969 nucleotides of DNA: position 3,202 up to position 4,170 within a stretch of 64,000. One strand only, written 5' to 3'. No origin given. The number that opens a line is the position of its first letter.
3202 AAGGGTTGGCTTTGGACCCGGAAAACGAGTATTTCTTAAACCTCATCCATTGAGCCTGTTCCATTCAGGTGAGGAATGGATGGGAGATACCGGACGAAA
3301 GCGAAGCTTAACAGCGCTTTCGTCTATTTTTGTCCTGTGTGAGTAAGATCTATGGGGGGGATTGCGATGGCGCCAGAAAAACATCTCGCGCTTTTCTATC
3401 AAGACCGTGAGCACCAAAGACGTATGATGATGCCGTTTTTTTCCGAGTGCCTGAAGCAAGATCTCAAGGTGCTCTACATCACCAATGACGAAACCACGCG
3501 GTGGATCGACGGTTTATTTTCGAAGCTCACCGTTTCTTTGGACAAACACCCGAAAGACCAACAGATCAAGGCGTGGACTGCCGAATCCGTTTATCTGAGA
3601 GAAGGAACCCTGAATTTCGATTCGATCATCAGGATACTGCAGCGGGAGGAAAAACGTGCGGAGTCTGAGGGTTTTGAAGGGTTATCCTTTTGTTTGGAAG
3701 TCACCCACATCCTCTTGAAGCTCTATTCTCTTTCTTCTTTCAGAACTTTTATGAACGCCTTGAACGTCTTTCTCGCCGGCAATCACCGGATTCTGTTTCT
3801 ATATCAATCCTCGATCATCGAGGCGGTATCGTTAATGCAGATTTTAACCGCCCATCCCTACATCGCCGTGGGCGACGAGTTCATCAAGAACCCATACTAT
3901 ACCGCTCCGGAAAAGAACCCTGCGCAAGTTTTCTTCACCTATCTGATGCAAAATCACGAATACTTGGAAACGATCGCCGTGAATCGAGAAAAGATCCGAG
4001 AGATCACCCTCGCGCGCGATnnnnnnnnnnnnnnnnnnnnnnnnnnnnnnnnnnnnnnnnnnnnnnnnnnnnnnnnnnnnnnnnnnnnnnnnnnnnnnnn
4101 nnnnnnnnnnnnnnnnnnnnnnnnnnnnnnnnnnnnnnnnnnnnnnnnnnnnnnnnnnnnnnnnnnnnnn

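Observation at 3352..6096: MEDS-domain protein fused to a coiled-coil rod of about 700 aa: unusual architecture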

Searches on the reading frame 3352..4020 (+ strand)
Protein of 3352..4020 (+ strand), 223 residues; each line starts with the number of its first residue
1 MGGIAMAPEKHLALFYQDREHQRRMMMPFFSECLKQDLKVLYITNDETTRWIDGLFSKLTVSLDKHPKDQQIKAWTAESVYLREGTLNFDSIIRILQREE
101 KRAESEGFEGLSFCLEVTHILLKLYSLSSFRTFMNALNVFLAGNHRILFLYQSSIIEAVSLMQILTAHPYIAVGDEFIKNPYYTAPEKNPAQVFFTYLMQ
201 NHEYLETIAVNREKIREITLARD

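Call 5: search_protein_families(library=pfam, proteins=[window:3352-4020:+], max_evalue=1)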
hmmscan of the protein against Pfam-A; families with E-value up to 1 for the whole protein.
window:3352-4020:+ (223 aa): 1 family
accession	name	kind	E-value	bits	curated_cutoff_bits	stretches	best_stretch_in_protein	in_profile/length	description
PF14417.12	MEDS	-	2.3e-22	80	29.8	1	11-169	2-161/161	MEDS: MEthanogen/methylotroph, DcmR Sensory domain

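Call 13: find_homologous_proteins(query=window:3352-4020:+, max_evalue=0.001)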
Query window:3352-4020:+ (223 aa): 1 proteins with E <= 0.001 among 111 candidates.
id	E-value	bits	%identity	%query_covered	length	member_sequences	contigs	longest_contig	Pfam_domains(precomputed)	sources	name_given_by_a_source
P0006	1.1e-66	243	99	51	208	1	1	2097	PF14417.13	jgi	-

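Call 31: search_protein_representatives(alignment_id=A2)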
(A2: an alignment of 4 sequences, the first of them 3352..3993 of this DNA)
Query: 4 sequences, 215 profile positions. Proteins with E-value up to 0.001 (for the whole library): 1748; up to 1e-10: 473; up to 1e-30: 4. The best 150 are listed.
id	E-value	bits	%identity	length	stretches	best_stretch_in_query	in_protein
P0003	5.4e-119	411.9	-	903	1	1-215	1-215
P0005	7.2e-113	391.9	-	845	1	6-212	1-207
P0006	1.9e-56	207.5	-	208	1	1-113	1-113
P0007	5.6e-32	127.5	-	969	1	8-199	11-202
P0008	1.5e-30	122.8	-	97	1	1-75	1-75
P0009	5.1e-28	114.6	-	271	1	10-199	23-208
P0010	4.0e-27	111.7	-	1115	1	8-186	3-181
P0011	4.4e-25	105.0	-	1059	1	6-198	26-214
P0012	2.2e-24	102.7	-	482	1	10-199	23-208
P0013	1.3e-21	93.7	-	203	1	9-175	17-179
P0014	1.3e-20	90.4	-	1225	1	6-203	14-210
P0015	1.3e-20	90.3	-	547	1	8-190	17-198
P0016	7.7e-20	87.9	-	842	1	7-194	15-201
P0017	2.2e-19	86.4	-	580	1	7-198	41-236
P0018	4.9e-19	85.2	-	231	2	8-150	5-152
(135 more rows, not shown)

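Call 32: search_protein_families(library=pfam, proteins=[P0007, P0010, P0011, P0014, P0016, P0012, P0009, P0015, P0017], max_evalue=0.001)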
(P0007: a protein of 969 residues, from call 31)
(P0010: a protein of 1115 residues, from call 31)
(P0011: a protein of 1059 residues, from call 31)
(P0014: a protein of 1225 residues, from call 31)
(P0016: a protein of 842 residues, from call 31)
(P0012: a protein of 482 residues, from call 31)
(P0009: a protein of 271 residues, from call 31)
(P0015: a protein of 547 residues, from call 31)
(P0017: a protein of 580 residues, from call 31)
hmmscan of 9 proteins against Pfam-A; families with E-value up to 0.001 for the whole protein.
P0007 (969 aa): 2 families
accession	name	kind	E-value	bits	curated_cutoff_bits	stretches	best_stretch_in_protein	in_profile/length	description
PF14417.12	MEDS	-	1.5e-13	51.4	29.8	1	14-173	2-161/161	MEDS: MEthanogen/methylotroph, DcmR Sensory domain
PF07200.18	Mod_r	-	0.00021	21.7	30.1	1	189-296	12-118/146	Modifier of rudimentary (Mod(r)) protein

P0010 (1115 aa): 7 families
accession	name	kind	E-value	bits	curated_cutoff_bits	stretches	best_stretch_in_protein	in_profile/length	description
PF14417.12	MEDS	-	5.3e-28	98.3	29.8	1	6-165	2-161/161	MEDS: MEthanogen/methylotroph, DcmR Sensory domain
PF13487.12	HD_5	-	1.6e-27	96.7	27.2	1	946-1099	14-170/170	HD domain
PF01966.28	HD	-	3.5e-09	37.4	22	1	948-1067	3-115/116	HD domain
PF00989.32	PAS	-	8e-05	23.1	22.6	1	218-318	2-103/113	PAS fold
PF06745.19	ATPase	-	8.9e-05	22.4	26.6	1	20-78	35-94/231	KaiC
PF08448.16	PAS_4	-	0.00059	20.5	23.1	0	224-314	2-91/110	PAS fold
PF13426.13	PAS_9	-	0.00093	19.9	27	0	231-327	5-100/103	PAS domain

P0011 (1059 aa): 1 family
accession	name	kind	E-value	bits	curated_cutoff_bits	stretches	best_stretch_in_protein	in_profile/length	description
PF14417.12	MEDS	-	6.5e-12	46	29.8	1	31-186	2-161/161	MEDS: MEthanogen/methylotroph, DcmR Sensory domain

P0014 (1225 aa): 13 families
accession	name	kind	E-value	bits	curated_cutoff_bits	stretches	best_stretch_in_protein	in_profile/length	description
PF14417.12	MEDS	-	1.9e-48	164.8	29.8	1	18-177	1-161/161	MEDS: MEthanogen/methylotroph, DcmR Sensory domain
PF13426.13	PAS_9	-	1.2e-33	115.9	27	3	487-587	3-103/103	PAS domain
PF05763.18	DUF835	-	4.1e-33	114.5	33.1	1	1082-1216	2-136/136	Protein of unknown function (DUF835)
PF08448.16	PAS_4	-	1.8e-31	109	23.1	3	357-464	1-109/110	PAS fold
PF00989.32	PAS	-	1.3e-26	93.3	22.6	2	475-582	1-110/113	PAS fold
PF13185.12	GAF_2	-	7.8e-26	91.3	28.6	2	741-874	2-135/136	GAF domain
PF08447.18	PAS_3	-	2.2e-19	69.9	25.6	1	374-455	2-87/89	PAS fold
PF01590.32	GAF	-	2.4e-17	64.1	22.4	1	742-874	1-133/133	GAF domain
PF13188.13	PAS_8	-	1.5e-15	56.9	21.8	1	476-519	2-45/65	PAS domain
PF13492.12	GAF_3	-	7e-15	56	27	1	742-876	1-129/129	GAF domain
PF24820.1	Diguanyl_cycl_sensor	-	7.1e-06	26.4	28.1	0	485-584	6-109/109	Diguanylate cyclase-like sensor domain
PF15714.11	SpoVT_C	-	9e-05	23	27.5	0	977-1049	52-123/128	Stage V sporulation protein T C-terminal, transcription factor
PF14598.12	PAS_11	-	0.00014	22.3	25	0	378-443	19-85/109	PAS domain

P0016 (842 aa): 10 families
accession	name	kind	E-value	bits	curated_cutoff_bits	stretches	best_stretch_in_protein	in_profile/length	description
PF14417.12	MEDS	-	4.7e-49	166.8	29.8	1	18-177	1-161/161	MEDS: MEthanogen/methylotroph, DcmR Sensory domain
PF05763.18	DUF835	-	1.5e-35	122.4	33.1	1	705-836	4-135/136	Protein of unknown function (DUF835)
PF13185.12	GAF_2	-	2.5e-21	76.7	28.6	2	362-493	2-135/136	GAF domain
PF13492.12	GAF_3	-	1e-15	58.7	27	1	363-495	1-129/129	GAF domain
PF01590.32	GAF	-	2.7e-15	57.5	22.4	2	363-493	1-133/133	GAF domain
PF08448.16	PAS_4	-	6.7e-10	39.6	23.1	1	238-343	1-110/110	PAS fold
PF13426.13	PAS_9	-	4.7e-08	33.7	27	1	245-340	4-103/103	PAS domain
PF00989.32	PAS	-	6.9e-08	32.9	22.6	1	234-338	3-113/113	PAS fold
PF13188.13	PAS_8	-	1.2e-05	25.4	21.8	1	237-278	6-44/65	PAS domain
PF06745.19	ATPase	-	0.00017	21.4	26.6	1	36-103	38-111/231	KaiC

P0012 (482 aa): 1 family
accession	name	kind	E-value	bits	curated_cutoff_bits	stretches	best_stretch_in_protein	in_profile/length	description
PF14417.12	MEDS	-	3.6e-10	40.3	29.8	1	24-179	2-161/161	MEDS: MEthanogen/methylotroph, DcmR Sensory domain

P0009 (271 aa): 1 family
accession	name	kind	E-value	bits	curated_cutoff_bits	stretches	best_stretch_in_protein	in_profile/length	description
PF14417.12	MEDS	-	3.1e-11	43.8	29.8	1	24-179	2-161/161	MEDS: MEthanogen/methylotroph, DcmR Sensory domain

P0015 (547 aa): 5 families
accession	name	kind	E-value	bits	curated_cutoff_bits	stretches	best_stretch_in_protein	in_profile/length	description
PF14417.12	MEDS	-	2.2e-46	158.1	29.8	1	20-178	2-161/161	MEDS: MEthanogen/methylotroph, DcmR Sensory domain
PF02518.31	HATPase_c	-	5e-34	117.5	26.4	1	429-535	2-110/111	Histidine kinase-, DNA gyrase B-, and HSP90-like ATPase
PF00512.31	HisKA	-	1.9e-13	50.7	26.9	1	316-383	2-66/66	His Kinase A (phospho-acceptor) domain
PF13581.12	HATPase_c_2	-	0.00011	22.7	27.4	1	436-511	39-111/127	Histidine kinase-like ATPase domain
PF06745.19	ATPase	-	0.00065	19.6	26.6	1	37-86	39-89/231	KaiC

P0017 (580 aa): 1 family
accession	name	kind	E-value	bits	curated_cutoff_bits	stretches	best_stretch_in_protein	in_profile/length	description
PF14417.12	MEDS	-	9.6e-53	178.7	29.8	1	44-204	1-161/161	MEDS: MEthanogen/methylotroph, DcmR Sensory domain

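Call 36: find_encoding_contigs(protein=P0007, flank=10000, max_places=4)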
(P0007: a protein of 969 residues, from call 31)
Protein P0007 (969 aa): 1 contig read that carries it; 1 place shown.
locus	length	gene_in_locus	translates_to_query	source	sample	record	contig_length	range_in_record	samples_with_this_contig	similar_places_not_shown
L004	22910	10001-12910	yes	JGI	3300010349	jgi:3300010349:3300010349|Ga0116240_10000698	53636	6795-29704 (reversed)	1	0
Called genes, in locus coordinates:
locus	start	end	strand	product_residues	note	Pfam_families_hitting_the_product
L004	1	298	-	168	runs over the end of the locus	-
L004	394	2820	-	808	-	PF01751:Toprim, PF01131:Topoisom_bac, PF13368:Toprim_C_rpt (faint), PF13408:Zn_ribbon_recom (faint), PF01396:Zn_ribbon_Top1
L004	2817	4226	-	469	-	PF02878:PGM_PMM_I, PF02879:PGM_PMM_II, PF02880:PGM_PMM_III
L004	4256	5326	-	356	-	PF01336:tRNA_anti-codon (weak), PF07514:TraI_2 (weak), PF01966:HD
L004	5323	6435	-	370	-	PF01168:Ala_racemase_N, PF00842:Ala_racemase_C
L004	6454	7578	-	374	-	PF03977:OAD_beta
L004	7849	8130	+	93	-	PF04025:RemA-like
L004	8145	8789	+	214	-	PF00625:Guanylate_kin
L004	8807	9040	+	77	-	PF01192:RNA_pol_Rpb6 (weak)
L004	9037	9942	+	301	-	PF01476:LysM (weak), PF03734:YkuD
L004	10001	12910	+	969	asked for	PF14417:MEDS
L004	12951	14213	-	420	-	PF02812:ELFV_dehydrog_N, PF00208:ELFV_dehydrog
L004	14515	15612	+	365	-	PF00005:ABC_tran, PF02463:SMC_N (faint), PF13175:AAA_15 (faint), PF13304:AAA_21, PF26919:ABC-like_C (weak)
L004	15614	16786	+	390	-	PF12698:ABC2_membrane_3, PF01061:ABC2_membrane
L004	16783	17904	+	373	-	PF12698:ABC2_membrane_3, PF01061:ABC2_membrane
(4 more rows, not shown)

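Call 37: find_encoding_contigs(protein=P0011, flank=10000, max_places=4)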
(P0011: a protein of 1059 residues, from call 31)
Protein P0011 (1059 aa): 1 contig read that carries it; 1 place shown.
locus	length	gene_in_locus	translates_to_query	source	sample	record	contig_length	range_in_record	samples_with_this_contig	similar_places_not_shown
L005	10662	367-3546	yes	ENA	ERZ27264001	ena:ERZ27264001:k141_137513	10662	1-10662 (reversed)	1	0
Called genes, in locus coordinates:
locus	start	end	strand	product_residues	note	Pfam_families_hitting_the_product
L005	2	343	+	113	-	?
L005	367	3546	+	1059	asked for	PF14417:MEDS, PF24161:CCDC39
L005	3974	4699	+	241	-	PF13230:GATase_4, PF13522:GATase_6 (weak)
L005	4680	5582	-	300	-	PF12911:OppC_N (weak), PF00528:BPD_transp_1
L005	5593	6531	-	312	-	PF19300:BPD_transp_1_N, PF00528:BPD_transp_1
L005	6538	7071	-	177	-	PF00227:Proteasome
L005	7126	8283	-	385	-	PF07969:Amidohydro_3 (faint), PF01979:Amidohydro_1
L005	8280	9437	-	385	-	PF01979:Amidohydro_1, PF07969:Amidohydro_3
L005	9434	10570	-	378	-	PF01979:Amidohydro_1, PF07969:Amidohydro_3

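Call 46: search_solved_structures(query=A4, max_evalue=10)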
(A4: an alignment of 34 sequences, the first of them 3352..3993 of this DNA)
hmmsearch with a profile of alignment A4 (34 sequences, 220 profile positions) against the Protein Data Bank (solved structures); distinct sequences matched with E-value up to 10: 4.
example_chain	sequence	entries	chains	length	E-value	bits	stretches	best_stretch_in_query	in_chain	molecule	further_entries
2w0m_A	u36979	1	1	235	0.034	16.4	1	28-73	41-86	SSO2452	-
8zn5_B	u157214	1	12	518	0.31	13.3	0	26-111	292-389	KaiC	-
4qp5_A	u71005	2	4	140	0.86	11.8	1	44-102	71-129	Lysostaphin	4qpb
5nmy_A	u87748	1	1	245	2.5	10.3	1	44-102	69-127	Lysostaphin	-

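Call 55: predict_structure(alignment_id=A4)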
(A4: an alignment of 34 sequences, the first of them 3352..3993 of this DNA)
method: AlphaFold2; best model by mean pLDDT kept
length: 214 residues; sequences in the alignment: 34
mean_pLDDT: 87.0   pTM: 0.82
mean pLDDT of the five models: 87.0, 86.3, 86.0, 85.6, 84.2
residues with pLDDT >= 90: 122; 70-90: 78; 50-70: 8; < 50: 6
segments of 3 or more residues with pLDDT < 50: 1-6
pLDDT, mean of each block of 10 residues (from residue 1): 48 94 93 94 95 90 79 95 92 96 97 91 78 89 93 89 90 91 83 84 73 74
secondary structure, 60 per line:
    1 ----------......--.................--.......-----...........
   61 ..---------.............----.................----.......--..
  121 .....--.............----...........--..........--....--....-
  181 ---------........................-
elements in order: E11-16 H19-35 E38-44 H50-62 E72-76 H77-84 H89-105 E110-116 H119-125 H128-140 E145-152 H158-167 E170-173 E176-179 H190-213
